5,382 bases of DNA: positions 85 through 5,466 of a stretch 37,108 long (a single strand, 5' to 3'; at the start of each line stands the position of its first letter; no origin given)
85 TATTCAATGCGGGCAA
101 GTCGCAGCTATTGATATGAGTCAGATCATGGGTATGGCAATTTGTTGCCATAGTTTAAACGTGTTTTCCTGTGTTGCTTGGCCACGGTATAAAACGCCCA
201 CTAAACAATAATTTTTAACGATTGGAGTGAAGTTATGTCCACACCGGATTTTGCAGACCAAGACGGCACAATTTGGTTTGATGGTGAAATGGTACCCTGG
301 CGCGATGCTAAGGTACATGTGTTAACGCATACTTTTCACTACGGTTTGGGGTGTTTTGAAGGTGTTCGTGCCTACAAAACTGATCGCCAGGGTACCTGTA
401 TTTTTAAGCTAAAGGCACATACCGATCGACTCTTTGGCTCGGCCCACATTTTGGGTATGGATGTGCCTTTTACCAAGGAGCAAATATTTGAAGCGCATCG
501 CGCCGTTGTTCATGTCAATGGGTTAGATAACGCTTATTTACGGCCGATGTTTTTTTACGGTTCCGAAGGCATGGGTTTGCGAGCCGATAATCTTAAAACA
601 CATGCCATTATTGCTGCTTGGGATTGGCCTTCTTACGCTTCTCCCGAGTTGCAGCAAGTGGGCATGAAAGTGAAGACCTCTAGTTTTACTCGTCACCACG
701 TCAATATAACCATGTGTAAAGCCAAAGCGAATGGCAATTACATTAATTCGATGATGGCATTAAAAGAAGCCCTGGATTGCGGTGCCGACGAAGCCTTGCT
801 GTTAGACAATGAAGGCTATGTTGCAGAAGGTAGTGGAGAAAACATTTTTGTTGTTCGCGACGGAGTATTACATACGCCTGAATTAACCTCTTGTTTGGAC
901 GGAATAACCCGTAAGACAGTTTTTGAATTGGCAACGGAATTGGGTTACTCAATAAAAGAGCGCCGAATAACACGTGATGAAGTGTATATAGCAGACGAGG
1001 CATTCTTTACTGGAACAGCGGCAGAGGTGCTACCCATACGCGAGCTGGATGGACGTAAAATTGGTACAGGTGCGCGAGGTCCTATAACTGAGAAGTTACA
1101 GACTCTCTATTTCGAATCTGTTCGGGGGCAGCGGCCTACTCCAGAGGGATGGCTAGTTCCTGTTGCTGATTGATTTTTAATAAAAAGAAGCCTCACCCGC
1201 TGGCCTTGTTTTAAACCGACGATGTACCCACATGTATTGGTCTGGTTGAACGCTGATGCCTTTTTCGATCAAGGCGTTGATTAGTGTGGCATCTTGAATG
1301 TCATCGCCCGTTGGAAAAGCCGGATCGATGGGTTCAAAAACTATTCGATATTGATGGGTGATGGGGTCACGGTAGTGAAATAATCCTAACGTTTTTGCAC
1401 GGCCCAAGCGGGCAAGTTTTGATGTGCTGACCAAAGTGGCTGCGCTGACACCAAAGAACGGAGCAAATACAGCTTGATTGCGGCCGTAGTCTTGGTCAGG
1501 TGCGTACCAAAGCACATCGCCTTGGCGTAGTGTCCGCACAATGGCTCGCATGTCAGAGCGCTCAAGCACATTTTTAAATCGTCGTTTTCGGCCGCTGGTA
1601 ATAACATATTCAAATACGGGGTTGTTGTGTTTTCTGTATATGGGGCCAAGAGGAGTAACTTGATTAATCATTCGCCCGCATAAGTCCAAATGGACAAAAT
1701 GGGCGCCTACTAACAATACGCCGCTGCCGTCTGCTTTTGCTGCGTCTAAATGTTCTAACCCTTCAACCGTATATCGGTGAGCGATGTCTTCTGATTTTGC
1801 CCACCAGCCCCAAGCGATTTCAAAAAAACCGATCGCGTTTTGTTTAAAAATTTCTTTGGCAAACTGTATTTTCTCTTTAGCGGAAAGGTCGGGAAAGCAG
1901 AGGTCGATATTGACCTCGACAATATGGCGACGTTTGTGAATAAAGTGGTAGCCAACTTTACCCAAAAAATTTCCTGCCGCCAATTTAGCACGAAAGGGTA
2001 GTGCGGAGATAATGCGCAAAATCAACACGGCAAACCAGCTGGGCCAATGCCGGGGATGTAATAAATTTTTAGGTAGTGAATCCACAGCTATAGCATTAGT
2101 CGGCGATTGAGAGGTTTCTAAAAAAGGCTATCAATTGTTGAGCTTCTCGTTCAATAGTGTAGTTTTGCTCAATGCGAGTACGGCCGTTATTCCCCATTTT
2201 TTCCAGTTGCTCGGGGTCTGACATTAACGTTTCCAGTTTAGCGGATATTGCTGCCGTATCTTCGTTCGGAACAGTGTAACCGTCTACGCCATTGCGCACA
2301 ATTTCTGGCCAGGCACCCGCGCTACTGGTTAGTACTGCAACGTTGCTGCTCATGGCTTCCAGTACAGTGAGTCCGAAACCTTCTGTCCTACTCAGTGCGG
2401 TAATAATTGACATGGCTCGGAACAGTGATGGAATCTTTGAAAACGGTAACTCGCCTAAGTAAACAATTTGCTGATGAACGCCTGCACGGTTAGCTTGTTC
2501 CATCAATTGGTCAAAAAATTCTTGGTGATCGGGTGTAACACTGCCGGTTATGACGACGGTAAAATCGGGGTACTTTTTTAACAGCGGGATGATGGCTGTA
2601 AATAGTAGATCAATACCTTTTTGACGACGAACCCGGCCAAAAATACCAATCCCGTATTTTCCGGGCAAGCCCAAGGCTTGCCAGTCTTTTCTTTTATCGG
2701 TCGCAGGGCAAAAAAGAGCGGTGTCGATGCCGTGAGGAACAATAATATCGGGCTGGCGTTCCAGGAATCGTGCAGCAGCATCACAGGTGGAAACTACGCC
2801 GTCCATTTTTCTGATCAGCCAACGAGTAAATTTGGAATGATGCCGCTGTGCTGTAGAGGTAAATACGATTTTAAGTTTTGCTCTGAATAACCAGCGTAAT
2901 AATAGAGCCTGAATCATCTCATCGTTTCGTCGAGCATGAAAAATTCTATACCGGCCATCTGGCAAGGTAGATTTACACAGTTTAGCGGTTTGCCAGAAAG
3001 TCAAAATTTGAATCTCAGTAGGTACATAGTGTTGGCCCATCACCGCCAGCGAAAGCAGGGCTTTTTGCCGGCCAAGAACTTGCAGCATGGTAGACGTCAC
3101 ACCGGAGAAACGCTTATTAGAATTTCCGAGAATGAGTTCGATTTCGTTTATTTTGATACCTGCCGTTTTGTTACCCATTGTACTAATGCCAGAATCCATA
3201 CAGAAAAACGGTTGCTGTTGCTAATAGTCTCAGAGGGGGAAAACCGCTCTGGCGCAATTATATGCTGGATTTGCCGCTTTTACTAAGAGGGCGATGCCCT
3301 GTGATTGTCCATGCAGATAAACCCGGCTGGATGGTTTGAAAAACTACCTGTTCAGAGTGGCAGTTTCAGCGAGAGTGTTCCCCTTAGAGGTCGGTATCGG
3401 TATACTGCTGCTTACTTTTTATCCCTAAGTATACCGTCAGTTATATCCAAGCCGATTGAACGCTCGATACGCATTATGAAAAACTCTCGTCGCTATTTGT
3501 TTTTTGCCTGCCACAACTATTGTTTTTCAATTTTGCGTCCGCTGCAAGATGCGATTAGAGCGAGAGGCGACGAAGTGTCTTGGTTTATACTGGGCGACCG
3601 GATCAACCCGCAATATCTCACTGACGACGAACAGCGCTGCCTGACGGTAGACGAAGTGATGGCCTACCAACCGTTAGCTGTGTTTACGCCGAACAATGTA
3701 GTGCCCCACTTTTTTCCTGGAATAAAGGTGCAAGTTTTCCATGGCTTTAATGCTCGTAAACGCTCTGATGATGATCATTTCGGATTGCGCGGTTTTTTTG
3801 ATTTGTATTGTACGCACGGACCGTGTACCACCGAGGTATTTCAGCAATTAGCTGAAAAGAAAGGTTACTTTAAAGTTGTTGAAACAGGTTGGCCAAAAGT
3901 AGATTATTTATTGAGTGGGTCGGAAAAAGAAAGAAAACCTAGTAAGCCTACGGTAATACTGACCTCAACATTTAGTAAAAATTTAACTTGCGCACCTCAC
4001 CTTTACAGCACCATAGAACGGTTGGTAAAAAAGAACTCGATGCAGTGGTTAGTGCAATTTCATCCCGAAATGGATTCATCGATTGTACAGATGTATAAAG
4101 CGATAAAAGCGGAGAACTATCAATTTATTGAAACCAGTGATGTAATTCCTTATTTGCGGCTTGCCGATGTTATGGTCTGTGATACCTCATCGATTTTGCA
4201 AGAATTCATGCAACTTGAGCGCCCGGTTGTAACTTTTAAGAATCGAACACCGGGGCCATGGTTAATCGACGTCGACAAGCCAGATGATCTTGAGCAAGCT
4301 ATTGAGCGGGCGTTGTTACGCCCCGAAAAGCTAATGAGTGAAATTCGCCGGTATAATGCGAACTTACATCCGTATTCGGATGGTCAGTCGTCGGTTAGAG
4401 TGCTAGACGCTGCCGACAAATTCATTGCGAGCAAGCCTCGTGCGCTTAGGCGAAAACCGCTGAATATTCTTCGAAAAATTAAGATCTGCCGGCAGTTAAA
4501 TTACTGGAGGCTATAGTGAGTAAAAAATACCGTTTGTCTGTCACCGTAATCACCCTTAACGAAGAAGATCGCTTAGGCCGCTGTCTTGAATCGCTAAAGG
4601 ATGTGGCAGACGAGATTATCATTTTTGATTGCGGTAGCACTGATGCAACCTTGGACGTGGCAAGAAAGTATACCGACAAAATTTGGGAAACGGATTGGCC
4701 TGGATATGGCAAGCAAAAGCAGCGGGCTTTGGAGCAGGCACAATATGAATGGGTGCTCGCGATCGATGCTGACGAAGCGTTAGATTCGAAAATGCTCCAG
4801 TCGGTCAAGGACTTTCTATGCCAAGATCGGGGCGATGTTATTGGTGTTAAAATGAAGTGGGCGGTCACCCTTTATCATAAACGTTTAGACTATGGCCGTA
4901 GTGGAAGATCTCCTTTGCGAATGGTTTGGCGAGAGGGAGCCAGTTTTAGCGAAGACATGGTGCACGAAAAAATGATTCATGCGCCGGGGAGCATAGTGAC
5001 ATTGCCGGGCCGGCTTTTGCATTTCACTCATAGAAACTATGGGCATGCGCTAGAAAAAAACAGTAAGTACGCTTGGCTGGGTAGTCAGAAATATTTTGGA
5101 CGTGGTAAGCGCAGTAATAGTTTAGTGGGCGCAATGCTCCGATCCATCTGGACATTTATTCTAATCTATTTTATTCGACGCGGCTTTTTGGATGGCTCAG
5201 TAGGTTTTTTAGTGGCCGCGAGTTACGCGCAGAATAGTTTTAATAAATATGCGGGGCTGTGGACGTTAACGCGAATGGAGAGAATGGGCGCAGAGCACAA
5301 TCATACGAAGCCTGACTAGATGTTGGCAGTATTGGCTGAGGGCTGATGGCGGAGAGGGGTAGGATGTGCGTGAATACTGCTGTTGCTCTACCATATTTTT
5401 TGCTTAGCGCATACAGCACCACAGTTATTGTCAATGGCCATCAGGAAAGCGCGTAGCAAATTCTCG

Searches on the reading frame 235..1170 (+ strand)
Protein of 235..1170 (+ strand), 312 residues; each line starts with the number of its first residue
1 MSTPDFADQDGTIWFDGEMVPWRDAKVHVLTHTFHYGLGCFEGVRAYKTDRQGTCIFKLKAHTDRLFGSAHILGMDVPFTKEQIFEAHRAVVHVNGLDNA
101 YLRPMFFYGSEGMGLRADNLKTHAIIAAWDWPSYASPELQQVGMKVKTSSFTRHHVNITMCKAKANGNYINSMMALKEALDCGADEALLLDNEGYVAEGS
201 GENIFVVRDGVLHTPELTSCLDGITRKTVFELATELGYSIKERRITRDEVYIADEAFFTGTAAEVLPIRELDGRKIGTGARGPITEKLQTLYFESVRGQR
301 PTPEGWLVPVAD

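Call 25: search_protein_families(library=pfam, proteins=[window:235-1170:+], max_evalue=0.00001)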
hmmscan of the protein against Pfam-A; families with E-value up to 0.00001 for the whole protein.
window:235-1170:+ (312 aa): 1 family
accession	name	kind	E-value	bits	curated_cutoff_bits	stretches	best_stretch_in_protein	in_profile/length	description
PF01063.24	Aminotran_4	-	1e-51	176.4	28.5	1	39-270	1-222/223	Amino-transferase class IV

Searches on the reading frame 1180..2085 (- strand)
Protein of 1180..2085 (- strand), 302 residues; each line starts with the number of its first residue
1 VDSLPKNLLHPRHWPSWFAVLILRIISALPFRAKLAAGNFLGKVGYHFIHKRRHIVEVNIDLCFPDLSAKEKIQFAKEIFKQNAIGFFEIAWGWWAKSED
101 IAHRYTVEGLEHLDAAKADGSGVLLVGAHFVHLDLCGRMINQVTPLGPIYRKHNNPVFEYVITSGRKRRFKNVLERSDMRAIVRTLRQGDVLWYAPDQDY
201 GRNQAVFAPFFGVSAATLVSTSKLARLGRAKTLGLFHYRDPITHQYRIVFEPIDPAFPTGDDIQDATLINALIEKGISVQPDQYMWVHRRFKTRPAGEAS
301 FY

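Call 25: search_protein_families(library=pfam, proteins=[window:1180-2085:-], max_evalue=0.00001)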
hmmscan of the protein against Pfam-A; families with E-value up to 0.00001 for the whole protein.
window:1180-2085:- (302 aa): 1 family
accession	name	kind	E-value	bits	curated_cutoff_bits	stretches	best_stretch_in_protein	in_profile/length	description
PF03279.18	Lip_A_acyltrans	-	1.7e-71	241.3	22.3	1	6-293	6-295/295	Bacterial lipid A biosynthesis acyltransferase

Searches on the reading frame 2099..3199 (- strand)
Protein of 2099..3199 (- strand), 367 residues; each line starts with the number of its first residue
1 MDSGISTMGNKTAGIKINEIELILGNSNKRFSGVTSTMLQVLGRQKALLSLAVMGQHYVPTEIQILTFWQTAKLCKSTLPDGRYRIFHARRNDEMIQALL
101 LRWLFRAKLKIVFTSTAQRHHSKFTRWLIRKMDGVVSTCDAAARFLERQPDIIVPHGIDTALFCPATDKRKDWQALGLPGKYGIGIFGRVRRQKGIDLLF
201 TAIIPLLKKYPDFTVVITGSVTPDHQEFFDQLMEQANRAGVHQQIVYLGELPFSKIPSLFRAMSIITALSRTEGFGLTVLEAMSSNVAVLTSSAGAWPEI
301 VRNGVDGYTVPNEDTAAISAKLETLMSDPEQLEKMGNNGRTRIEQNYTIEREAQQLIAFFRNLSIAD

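Call 25: search_protein_families(library=pfam, proteins=[window:2099-3199:-], max_evalue=0.00001)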
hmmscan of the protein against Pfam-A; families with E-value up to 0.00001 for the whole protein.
window:2099-3199:- (367 aa): 4 families
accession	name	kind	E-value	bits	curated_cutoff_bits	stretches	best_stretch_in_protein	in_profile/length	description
PF00534.26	Glycos_transf_1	-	5.4e-32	111.1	26.4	1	180-341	14-171/172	Glycosyl transferases group 1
PF13692.12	Glyco_trans_1_4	-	9.3e-28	97.7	27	1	184-328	4-142/142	Glycosyl transferases group 1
PF13524.12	Glyco_trans_1_2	-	4.2e-10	40.2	25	1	207-357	9-143/144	Glycosyl transferase-like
PF20706.3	GT4-conflict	-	8.9e-09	35.2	26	1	154-356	173-385/385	Family 4 Glycosyltransferase in conflict systems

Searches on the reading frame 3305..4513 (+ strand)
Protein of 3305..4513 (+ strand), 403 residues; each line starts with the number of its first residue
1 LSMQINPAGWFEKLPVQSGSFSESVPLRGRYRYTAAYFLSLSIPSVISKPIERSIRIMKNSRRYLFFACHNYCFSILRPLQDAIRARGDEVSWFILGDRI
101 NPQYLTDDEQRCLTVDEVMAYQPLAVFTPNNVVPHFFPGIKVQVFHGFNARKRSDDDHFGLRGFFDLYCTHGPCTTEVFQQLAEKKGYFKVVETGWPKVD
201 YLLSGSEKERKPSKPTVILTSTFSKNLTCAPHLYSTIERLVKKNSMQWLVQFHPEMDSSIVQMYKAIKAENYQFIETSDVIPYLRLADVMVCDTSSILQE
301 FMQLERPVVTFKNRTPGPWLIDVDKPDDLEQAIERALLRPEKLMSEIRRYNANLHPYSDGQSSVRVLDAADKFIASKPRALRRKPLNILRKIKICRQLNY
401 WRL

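Call 25: search_protein_families(library=pfam, proteins=[window:3305-4513:+], max_evalue=0.00001)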
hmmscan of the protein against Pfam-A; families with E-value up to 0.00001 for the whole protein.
window:3305-4513:+ (403 aa): 2 families
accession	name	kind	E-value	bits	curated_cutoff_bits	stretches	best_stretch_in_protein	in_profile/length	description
PF04464.20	Glyphos_transf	-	2e-09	37.3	22.1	1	190-368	159-363/367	CDP-Glycerol:Poly(glycerophosphate) glycerophosphotransferase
PF02350.25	Epimerase_2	-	3.2e-08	33.2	30.6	1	190-369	146-345/347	UDP-N-acetylglucosamine 2-epimerase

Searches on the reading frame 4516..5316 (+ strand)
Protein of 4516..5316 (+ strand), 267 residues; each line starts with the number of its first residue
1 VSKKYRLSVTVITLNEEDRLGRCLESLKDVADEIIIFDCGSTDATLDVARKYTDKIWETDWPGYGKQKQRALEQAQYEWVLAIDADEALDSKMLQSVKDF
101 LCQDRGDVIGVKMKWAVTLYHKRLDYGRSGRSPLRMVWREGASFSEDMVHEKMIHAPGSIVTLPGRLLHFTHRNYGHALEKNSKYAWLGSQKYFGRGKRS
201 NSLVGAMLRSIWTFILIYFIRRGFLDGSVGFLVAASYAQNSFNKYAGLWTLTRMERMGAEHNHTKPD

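Call 25: search_protein_families(library=pfam, proteins=[window:4516-5316:+], max_evalue=0.00001)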
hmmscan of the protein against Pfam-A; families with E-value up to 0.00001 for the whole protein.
window:4516-5316:+ (267 aa): 3 families
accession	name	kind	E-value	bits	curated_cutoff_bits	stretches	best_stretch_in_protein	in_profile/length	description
PF00535.33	Glycos_transf_2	-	3.4e-18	66.6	23.3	1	8-123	1-126/168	Glycosyl transferase family 2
PF13704.12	Glyco_tranf_2_4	-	6e-07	30.3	27.5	1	15-100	2-97/98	Glycosyl transferase family 2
PF13641.12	Glyco_tranf_2_3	-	1.3e-06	29.1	27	1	7-116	3-125/230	Glycosyltransferase like family 2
